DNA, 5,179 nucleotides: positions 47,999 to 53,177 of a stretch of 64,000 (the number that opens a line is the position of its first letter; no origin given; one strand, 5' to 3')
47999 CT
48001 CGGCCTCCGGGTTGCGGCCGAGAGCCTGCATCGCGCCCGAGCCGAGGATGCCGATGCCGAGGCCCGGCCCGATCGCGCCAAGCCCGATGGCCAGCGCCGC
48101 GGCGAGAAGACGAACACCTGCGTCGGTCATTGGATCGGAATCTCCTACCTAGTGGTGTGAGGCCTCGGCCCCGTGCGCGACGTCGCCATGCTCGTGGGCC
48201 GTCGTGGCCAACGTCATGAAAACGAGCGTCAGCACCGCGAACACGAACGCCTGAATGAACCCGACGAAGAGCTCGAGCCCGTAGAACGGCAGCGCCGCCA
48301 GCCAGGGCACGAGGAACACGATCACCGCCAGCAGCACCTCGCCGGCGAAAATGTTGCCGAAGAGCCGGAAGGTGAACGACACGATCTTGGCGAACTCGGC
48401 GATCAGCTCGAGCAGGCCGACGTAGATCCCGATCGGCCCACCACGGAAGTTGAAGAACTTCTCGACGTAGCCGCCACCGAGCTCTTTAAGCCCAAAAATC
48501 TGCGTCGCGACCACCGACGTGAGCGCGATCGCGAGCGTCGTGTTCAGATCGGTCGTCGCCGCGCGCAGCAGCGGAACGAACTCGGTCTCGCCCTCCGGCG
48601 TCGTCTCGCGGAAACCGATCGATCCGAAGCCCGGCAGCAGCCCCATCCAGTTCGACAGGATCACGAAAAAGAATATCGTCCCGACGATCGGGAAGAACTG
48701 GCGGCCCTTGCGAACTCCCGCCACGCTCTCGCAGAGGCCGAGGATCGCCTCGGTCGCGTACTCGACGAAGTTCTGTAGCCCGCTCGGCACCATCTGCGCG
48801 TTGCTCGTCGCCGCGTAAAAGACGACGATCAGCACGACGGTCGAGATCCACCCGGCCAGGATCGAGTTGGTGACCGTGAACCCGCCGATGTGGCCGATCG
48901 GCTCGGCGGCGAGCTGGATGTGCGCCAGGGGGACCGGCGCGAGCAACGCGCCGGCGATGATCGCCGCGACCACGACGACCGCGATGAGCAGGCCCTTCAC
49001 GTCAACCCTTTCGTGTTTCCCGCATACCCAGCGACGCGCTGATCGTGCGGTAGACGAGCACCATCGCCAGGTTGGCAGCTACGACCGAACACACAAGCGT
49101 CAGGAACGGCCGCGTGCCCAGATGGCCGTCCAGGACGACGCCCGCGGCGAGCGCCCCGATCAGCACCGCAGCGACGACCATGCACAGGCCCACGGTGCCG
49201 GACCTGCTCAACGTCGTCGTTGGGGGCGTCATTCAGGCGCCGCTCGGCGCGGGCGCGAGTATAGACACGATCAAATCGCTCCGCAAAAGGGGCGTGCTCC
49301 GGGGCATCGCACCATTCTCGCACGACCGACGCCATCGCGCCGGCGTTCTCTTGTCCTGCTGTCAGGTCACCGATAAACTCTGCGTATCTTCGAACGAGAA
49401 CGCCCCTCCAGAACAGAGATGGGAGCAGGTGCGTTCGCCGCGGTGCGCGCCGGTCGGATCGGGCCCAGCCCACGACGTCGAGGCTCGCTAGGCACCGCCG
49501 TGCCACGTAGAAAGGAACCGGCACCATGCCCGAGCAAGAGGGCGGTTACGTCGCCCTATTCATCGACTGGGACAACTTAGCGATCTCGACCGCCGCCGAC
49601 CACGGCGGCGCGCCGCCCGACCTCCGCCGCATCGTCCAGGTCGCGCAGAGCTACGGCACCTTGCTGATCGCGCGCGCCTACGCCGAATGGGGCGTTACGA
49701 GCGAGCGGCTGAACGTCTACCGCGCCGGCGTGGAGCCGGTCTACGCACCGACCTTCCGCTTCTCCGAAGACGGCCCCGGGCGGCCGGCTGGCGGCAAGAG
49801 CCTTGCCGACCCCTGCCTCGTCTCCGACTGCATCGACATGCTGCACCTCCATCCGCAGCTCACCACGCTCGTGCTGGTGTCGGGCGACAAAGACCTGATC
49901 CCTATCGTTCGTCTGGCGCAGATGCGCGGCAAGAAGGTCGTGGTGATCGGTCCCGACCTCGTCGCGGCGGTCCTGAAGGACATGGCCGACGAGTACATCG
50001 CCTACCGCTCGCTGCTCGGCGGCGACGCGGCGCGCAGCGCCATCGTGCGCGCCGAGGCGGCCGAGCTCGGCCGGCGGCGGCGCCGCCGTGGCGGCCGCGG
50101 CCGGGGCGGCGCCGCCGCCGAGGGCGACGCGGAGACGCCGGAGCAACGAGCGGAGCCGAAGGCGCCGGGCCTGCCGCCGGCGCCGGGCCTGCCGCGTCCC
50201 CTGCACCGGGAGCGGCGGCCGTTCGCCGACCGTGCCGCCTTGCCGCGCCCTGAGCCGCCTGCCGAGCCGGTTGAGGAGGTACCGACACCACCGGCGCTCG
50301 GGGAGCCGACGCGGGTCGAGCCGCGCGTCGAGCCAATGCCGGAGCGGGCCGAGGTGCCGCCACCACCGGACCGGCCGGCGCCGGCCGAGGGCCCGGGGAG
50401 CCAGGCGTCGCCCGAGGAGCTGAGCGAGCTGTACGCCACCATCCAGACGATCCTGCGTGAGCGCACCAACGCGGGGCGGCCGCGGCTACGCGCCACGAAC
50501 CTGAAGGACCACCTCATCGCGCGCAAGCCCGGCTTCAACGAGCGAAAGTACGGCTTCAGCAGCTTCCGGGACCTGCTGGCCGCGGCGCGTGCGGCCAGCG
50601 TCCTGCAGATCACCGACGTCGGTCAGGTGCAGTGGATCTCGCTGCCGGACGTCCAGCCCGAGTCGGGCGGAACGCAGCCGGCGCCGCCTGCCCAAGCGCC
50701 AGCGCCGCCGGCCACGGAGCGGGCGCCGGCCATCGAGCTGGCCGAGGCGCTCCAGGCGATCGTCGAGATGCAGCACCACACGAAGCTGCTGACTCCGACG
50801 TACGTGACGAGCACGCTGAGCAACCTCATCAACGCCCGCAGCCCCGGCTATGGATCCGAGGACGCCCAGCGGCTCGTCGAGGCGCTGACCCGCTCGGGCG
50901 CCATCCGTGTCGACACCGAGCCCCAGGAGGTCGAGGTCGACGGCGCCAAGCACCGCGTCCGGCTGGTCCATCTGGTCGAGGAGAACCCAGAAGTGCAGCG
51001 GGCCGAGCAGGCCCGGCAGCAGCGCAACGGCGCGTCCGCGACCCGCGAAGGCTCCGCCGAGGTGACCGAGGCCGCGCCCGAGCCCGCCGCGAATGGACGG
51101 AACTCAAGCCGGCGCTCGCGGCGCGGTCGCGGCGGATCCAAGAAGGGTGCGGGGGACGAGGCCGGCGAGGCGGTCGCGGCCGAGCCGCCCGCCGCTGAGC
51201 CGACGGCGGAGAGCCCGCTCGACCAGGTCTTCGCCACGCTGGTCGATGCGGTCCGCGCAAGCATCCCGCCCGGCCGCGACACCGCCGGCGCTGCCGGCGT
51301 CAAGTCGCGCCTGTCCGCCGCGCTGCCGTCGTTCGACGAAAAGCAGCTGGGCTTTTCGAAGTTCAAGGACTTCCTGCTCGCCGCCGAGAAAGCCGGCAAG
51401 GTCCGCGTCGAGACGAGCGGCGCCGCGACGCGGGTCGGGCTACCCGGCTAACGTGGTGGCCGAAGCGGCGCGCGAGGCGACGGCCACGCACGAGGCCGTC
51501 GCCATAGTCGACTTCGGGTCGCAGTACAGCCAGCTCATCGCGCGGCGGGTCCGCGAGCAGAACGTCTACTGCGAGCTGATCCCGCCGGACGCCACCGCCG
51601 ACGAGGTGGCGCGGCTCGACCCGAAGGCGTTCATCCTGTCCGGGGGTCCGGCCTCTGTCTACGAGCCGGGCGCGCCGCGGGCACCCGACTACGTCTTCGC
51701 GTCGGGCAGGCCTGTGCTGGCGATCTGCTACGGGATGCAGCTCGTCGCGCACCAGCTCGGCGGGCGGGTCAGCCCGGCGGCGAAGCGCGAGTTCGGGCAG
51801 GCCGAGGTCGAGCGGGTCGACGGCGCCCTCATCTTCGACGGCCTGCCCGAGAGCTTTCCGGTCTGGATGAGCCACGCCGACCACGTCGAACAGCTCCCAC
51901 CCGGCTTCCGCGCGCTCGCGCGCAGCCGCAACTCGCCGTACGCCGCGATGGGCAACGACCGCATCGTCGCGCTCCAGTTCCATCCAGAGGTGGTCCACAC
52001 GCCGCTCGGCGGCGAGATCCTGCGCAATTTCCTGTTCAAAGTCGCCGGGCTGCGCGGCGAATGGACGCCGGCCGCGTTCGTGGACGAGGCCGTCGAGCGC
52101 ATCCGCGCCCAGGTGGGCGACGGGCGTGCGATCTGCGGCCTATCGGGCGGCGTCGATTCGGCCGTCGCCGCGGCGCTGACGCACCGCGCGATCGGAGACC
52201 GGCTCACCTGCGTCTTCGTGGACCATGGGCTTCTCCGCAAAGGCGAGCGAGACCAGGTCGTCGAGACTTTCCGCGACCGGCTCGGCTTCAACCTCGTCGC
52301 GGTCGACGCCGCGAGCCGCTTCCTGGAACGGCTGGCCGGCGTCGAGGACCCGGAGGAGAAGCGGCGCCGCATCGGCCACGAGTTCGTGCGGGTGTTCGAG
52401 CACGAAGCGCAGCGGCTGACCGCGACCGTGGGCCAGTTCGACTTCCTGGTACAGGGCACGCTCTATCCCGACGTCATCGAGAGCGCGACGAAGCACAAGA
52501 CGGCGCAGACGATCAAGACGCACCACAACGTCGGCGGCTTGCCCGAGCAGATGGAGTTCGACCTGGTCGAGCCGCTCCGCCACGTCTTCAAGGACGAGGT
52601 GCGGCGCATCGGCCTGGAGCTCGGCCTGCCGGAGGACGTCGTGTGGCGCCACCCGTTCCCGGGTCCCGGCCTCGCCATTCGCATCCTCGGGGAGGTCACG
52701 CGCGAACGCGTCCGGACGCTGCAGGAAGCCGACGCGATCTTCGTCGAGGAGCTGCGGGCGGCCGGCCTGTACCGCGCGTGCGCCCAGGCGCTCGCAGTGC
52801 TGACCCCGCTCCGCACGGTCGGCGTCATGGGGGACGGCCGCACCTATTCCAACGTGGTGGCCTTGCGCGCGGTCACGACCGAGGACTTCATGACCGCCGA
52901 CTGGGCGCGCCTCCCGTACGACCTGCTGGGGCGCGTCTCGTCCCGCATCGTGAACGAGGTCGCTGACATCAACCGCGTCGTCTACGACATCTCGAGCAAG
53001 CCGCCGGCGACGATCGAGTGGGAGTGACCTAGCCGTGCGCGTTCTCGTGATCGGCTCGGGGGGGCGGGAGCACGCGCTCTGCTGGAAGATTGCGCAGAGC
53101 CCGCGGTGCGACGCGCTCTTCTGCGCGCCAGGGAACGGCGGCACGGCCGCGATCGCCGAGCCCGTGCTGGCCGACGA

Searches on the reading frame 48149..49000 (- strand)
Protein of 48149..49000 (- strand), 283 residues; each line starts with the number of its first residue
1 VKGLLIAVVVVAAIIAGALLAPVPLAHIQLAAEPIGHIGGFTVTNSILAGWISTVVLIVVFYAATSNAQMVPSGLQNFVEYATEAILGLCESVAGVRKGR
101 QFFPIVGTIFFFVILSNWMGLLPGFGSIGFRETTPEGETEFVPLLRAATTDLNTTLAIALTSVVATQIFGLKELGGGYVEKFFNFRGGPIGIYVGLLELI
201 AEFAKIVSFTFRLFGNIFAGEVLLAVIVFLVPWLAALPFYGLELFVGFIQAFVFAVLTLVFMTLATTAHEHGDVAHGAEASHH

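Call 28: search_protein_families(library=pfam, proteins=[window:48149-49000:-], max_evalue=0.000001)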
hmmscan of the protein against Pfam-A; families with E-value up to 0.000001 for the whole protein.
window:48149-49000:- (283 aa): 1 family
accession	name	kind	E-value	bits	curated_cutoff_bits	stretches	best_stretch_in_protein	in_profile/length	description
PF00119.25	ATP-synt_A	-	1.9e-47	162.4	33.9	1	48-262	2-216/217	ATP synthase A chain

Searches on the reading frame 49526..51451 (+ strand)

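Call 28: search_protein_families(library=pfam, proteins=[window:49526-51451:+], max_evalue=0.000001)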
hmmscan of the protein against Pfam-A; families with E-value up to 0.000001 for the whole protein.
window:49526-51451:+ (641 aa): 2 families
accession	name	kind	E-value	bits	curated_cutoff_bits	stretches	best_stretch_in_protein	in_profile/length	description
PF01936.24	NYN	-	9.6e-20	72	24.2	1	9-159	2-143/145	NYN domain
PF12872.13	OST-HTH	-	2.4e-10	40.6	23.8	0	306-354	9-55/71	OST-HTH/LOTUS domain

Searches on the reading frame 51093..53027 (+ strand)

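Call 28: search_protein_families(library=pfam, proteins=[window:51093-53027:+], max_evalue=0.000001)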
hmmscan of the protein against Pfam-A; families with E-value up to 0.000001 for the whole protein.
window:51093-53027:+ (644 aa): 4 families
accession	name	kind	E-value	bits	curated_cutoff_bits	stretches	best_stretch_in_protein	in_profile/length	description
PF00958.27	GMP_synt_C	-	5.7e-43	145.3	27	1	552-643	1-92/92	GMP synthase C terminal domain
PF00117.34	GATase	-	1.2e-40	139.6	22.8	1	138-316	2-189/190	Glutamine amidotransferase class-I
PF02540.23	NAD_synthase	-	2.7e-07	30.4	21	0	342-374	17-50/242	NAD synthase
PF07722.19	Peptidase_C26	-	7.7e-07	29.5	20.5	0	203-299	103-219/219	Peptidase C26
